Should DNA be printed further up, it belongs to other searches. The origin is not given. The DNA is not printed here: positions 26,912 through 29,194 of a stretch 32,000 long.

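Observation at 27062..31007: Orphan operon: fused transketolase-family enzyme + tandem triphosphate-tunnel (VTC-like + CYTH) protein + small alpha/beta hydrolase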

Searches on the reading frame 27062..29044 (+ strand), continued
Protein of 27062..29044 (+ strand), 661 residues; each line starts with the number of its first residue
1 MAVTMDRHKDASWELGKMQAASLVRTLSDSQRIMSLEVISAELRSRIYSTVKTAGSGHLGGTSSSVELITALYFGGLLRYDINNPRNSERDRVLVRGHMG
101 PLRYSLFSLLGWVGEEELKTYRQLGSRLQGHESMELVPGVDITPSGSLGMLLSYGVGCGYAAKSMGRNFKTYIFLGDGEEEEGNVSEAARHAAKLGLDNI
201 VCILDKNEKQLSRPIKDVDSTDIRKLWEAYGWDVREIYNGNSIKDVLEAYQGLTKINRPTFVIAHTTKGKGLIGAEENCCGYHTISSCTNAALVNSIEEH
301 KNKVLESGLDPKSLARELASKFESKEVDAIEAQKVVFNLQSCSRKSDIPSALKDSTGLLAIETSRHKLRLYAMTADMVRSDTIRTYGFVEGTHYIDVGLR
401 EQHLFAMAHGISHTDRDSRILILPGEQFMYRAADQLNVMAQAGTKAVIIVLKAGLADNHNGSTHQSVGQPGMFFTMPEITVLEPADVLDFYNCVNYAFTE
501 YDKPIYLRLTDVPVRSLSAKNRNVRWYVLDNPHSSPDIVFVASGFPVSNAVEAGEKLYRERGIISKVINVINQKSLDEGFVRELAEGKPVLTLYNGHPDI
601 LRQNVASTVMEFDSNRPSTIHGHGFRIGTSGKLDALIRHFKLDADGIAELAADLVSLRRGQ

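Call 20: find_encoding_contigs(protein=P0006, flank=8000, max_places=3)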
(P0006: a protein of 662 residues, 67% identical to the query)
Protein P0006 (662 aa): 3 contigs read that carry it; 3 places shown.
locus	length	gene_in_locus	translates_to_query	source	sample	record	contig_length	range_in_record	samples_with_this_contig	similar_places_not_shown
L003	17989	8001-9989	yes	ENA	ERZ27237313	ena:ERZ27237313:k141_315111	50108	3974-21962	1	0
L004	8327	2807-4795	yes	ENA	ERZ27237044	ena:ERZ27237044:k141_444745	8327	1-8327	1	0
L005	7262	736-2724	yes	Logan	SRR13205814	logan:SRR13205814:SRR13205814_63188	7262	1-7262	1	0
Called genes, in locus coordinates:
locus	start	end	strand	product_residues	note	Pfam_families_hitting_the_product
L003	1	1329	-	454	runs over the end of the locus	PF04055:Radical_SAM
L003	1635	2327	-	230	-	-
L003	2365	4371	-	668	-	PF23545:Zn_ribbon_HMPTM, PF04055:Radical_SAM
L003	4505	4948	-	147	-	PF00293:NUDIX (weak)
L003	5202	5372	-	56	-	-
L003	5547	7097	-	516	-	-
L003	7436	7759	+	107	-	-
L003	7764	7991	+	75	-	-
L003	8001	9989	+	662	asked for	PF13292:DXP_synthase_N (faint), PF00456:Transketolase_N, PF02779:Transket_pyr, PF02780:Transketolase_C, PF22613:Transketolase_C_1 (weak)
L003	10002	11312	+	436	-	-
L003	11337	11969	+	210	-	PF20408:Abhydrolase_11, PF00561:Abhydrolase_1 (faint)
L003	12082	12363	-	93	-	-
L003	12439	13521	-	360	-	-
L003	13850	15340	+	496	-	PF00587:tRNA-synt_2b (faint), PF03129:HGTP_anticodon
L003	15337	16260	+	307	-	PF00730:HhH-GPD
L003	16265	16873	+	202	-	PF01997:Translin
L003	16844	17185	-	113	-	PF01381:HTH_3, PF13560:HTH_31 (weak)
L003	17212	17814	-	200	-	PF02502:LacAB_rpiB (weak)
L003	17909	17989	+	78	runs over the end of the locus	PF01283:Ribosomal_S26e (weak)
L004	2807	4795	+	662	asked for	PF13292:DXP_synthase_N (faint), PF00456:Transketolase_N, PF02779:Transket_pyr, PF02780:Transketolase_C, PF22613:Transketolase_C_1 (weak)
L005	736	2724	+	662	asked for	PF13292:DXP_synthase_N (faint), PF00456:Transketolase_N, PF02779:Transket_pyr, PF02780:Transketolase_C, PF22613:Transketolase_C_1 (weak)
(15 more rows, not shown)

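Call 21: find_encoding_contigs(protein=P0029, flank=8000, max_places=3)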
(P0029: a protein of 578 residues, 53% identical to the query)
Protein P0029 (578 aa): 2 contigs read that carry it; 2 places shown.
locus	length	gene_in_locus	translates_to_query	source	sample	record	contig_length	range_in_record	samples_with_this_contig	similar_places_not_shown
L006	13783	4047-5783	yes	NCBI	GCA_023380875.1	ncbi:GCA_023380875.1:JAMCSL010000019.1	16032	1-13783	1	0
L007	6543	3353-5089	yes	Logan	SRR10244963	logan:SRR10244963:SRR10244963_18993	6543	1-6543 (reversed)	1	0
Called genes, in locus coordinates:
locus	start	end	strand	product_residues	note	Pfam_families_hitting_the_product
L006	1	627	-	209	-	PF01609:DDE_Tnp_1 (weak)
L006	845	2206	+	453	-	-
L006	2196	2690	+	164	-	-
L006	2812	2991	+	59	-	-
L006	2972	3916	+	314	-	PF00850:Hist_deacetyl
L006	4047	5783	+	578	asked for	PF00456:Transketolase_N, PF02779:Transket_pyr, PF02780:Transketolase_C (weak)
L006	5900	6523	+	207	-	PF00561:Abhydrolase_1, PF20408:Abhydrolase_11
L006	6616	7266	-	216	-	PF01548:DEDD_Tnp_IS110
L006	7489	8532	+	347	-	PF01435:Peptidase_M48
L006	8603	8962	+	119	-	PF19609:DUF6114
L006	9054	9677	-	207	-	-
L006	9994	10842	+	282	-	PF01832:Glucosaminidase (weak)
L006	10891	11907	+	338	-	PF04055:Radical_SAM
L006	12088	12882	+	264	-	PF01048:PNP_UDP_1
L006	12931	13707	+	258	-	PF03332:PMM, PF08282:Hydrolase_3 (weak)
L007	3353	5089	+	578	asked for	PF00456:Transketolase_N, PF02779:Transket_pyr, PF02780:Transketolase_C (weak)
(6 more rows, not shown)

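Call 51: find_encoding_contigs(protein=P0053, flank=6000, max_places=3)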
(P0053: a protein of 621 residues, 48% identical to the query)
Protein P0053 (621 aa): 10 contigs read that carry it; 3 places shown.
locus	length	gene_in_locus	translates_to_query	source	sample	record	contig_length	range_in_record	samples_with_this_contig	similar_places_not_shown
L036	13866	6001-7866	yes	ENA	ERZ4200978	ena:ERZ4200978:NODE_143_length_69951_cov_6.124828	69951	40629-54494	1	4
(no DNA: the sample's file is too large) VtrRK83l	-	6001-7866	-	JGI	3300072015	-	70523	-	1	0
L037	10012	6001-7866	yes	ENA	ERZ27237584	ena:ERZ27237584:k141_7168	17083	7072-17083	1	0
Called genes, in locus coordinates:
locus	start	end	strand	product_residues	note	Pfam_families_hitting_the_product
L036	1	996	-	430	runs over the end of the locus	PF18962:Por_Secre_tail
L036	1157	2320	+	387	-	-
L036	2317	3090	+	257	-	-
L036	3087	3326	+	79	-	-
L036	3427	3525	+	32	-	-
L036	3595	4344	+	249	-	PF00293:NUDIX (weak), PF22327:Nudt16-like (faint), PF00293:NUDIX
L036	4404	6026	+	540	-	PF00282:Pyridoxal_deC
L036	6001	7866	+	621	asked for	PF00456:Transketolase_N, PF13292:DXP_synthase_N (weak), PF02779:Transket_pyr, PF02780:Transketolase_C, PF22613:Transketolase_C_1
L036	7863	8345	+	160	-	PF01966:HD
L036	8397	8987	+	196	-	-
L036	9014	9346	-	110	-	PF00293:NUDIX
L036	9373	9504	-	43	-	-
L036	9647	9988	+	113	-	-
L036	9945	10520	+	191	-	PF01909:NTP_transf_2 (faint), PF18765:Polbeta (weak)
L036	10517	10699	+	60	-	-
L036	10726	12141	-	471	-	PF01139:RtcB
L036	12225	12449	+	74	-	PF05154:TM2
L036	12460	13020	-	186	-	-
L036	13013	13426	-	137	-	PF01951:Archease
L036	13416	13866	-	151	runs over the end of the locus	-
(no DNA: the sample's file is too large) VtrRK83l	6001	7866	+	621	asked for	PF00456:Transketolase_N, PF13292:DXP_synthase_N (weak), PF02779:Transket_pyr, PF02780:Transketolase_C, PF22613:Transketolase_C_1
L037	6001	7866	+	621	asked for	PF00456:Transketolase_N, PF13292:DXP_synthase_N (weak), PF02779:Transket_pyr, PF02780:Transketolase_C, PF22613:Transketolase_C_1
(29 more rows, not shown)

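Call 52: find_encoding_contigs(protein=P0056, flank=6000, max_places=2)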
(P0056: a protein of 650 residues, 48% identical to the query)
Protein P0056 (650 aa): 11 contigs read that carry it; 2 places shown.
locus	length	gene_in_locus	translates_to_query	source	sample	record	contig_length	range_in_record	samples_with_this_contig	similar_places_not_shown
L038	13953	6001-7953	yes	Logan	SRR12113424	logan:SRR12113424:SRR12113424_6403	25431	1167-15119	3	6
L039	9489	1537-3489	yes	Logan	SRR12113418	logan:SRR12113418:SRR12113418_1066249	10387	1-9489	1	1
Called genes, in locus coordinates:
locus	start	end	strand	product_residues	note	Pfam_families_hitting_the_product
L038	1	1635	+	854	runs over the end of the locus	PF00521:DNA_topoisoIV, PF03989:DNA_gyraseA_C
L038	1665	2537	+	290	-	PF00763:THF_DHG_CYH, PF02882:THF_DHG_CYH_C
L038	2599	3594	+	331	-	PF01745:IPT (faint), PF01715:IPPT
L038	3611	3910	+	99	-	-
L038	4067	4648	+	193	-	PF01227:GTP_cyclohydroI, PF14489:QueF (faint)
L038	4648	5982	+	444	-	-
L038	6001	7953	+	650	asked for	PF00456:Transketolase_N, PF13292:DXP_synthase_N (weak), PF02779:Transket_pyr, PF02780:Transketolase_C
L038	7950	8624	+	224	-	PF13561:adh_short_C2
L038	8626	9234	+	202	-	PF20408:Abhydrolase_11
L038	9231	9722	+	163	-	PF00293:NUDIX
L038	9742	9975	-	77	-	-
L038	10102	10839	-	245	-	-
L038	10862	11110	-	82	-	-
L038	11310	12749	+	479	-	PF28123:DUF8370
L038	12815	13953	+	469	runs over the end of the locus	PF05970:PIF1, PF13604:AAA_30, PF13245:AAA_19, PF13401:AAA_22 (weak), PF21530:Pif1_2B_dom (weak), PF13538:UvrD_C_2 (weak)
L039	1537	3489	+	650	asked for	PF00456:Transketolase_N, PF13292:DXP_synthase_N (weak), PF02779:Transket_pyr, PF02780:Transketolase_C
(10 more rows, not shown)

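Call 55: find_related_loci(query=A5, collection=metagenome_contigs, flank=6000)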
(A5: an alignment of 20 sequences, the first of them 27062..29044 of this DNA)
Query A5 (661 aa) in metagenome_contigs; peptide patterns used: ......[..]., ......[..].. (x = any residue, [..] = any of these).
550 stretches matched a pattern; 109 encode a relative of the query (tblastn E <= 1e-3); the best 80 are kept; 80 distinct loci.
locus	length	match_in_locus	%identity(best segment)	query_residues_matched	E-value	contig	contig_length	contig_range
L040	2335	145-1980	50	29-649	0e+0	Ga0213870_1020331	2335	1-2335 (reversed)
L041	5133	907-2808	51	25-647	0e+0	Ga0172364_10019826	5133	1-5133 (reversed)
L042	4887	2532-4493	48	7-650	0e+0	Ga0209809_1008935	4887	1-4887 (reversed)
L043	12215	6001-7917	50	25-650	0e+0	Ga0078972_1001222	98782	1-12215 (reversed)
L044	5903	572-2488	50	25-650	0e+0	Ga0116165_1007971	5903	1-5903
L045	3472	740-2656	51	25-650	0e+0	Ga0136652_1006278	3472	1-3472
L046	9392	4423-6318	51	32-650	0e+0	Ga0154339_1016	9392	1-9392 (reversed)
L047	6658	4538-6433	51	32-650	0e+0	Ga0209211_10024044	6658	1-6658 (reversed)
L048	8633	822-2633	49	36-650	0e+0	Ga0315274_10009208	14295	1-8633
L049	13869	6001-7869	49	29-648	0e+0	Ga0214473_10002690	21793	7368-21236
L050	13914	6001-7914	47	25-653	0e+0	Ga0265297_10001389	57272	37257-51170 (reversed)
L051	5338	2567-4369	47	36-647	0e+0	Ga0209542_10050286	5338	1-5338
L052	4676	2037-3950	46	25-656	0e+0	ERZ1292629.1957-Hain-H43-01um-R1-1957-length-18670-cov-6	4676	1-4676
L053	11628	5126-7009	46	36-654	0e+0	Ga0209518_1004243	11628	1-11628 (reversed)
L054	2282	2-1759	50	75-651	0e+0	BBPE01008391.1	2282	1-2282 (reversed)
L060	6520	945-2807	45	30-647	1e-171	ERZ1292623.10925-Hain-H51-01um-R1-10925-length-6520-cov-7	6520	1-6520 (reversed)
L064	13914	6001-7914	45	33-659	1e-167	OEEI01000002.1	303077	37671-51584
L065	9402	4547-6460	45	33-659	2e-167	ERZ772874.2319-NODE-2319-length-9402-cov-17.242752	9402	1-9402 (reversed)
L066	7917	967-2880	45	33-659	1e-167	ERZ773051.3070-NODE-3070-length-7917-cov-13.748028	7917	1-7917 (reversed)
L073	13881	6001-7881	43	36-647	2e-164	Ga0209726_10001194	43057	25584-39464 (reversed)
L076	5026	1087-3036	44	9-651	5e-166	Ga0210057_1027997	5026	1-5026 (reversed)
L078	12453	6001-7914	43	27-655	3e-159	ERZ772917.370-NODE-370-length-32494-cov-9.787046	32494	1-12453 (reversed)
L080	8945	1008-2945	41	26-659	1e-158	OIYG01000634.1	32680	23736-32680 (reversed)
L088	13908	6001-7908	42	16-647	4e-153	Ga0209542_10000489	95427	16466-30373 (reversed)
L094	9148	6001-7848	41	39-655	2e-144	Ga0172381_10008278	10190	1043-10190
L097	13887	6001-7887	42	25-650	4e-156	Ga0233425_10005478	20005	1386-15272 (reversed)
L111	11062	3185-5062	40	24-649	2e-142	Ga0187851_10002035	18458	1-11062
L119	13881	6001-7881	43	36-647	2e-164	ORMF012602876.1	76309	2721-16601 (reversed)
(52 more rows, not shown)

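Call 57: search_protein_families(library=pfam, proteins=[L006:5900-6520:+, L066:4536-5546:-, L088:4636-5994:+, L073:10717-11664:+, L038:9231-9719:+, L094:1252-2685:+, L078:9624-10694:-, L036:4389-6023:+, L076:3714-4292:-, L042:1691-2473:+], max_evalue=0.01)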
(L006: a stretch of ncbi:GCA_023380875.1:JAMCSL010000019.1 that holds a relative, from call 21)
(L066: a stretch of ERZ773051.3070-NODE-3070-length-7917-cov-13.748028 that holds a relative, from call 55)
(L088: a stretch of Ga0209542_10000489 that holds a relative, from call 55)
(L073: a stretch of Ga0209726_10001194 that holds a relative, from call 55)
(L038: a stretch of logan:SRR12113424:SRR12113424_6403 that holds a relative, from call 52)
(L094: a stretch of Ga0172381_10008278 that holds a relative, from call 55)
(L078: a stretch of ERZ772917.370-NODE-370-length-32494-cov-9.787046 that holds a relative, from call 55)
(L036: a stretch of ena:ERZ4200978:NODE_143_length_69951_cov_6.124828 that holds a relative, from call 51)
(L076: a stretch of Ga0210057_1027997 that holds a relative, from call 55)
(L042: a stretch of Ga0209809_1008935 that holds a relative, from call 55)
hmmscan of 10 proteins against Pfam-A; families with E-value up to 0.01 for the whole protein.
L006:5900-6520:+ (207 aa): 5 families
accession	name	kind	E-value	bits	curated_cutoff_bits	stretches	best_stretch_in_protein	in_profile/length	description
PF20408.4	Abhydrolase_11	-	7.4e-19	68.7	27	1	24-187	4-176/193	Alpha/beta hydrolase domain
PF00561.26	Abhydrolase_1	-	8.3e-10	39.2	25.8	1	25-139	3-124/245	alpha/beta hydrolase fold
PF00326.27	Peptidase_S9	-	0.00057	19.9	22.6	1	85-130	63-107/213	Prolyl oligopeptidase family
PF07859.19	Abhydrolase_3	-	0.0053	17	25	1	82-124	67-112/210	alpha/beta hydrolase fold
PF07819.20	PGAP1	-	0.0095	16.1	24.3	0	83-123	88-131/233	PGAP1-like alpha/beta domain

L066:4536-5546:- (337 aa): 1 family
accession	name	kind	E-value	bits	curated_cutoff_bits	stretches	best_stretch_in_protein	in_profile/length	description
PF00579.31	tRNA-synt_1b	-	3.4e-49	168.2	21.1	1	4-291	4-291/292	tRNA synthetases class I (W and Y)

L088:4636-5994:+ (453 aa): 0 families

L073:10717-11664:+ (316 aa): 1 family
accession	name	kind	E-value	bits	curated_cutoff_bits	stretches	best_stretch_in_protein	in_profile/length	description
PF00850.24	Hist_deacetyl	-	3.3e-64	217.5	27.9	1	39-281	29-297/298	Histone deacetylase domain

L038:9231-9719:+ (163 aa): 2 families
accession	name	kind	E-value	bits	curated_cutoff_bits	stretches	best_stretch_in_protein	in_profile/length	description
PF00293.34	NUDIX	-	2e-16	60.7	21.1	1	15-132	12-132/134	NUDIX domain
PF14815.12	NUDIX_4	-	7e-05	23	35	1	14-118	5-99/113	NUDIX domain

L094:1252-2685:+ (478 aa): 3 families
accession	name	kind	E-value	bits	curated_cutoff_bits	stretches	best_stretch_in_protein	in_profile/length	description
PF09334.17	tRNA-synt_1g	-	1.4e-07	31.1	20.1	0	81-161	38-118/391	tRNA synthetases class I (M)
PF00133.28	tRNA-synt_1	-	0.0011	18.3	22.7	0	256-358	299-405/414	tRNA synthetases class I (I, L, M and V)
PF01406.26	tRNA-synt_1e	-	0.0049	16.7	27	0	303-357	228-282/301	tRNA synthetases class I (C) catalytic domain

L078:9624-10694:- (357 aa): 2 families
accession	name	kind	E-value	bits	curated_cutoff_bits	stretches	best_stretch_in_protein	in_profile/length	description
PF04055.27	Radical_SAM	-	6.2e-19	69.2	29.5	1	25-162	5-133/166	Radical SAM superfamily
PF13353.11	Fer4_12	-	2.5e-06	28.3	22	1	24-140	12-114/137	4Fe-4S single cluster domain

L036:4389-6023:+ (545 aa): 1 family
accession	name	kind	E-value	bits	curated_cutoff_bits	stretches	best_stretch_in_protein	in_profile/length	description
PF00282.25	Pyridoxal_deC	-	2.3e-16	59.9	27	2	68-259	19-221/375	Pyridoxal-dependent decarboxylase conserved domain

L076:3714-4292:- (193 aa): 2 families
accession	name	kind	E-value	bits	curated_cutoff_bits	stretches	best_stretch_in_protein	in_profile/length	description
PF01227.27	GTP_cyclohydroI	-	2.8e-55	187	27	1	28-191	4-166/179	GTP cyclohydrolase I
PF14489.11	QueF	-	1.5e-05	25.6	27.3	1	102-160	1-59/81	QueF-like protein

L042:1691-2473:+ (261 aa): 2 families
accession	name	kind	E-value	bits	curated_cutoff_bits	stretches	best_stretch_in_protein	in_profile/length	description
PF08241.18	Methyltransf_11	-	1.3e-05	26.2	21.2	1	71-144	11-88/95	Methyltransferase domain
PF13649.12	Methyltransf_25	-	1.8e-05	25.8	27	1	72-144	17-94/97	Methyltransferase domain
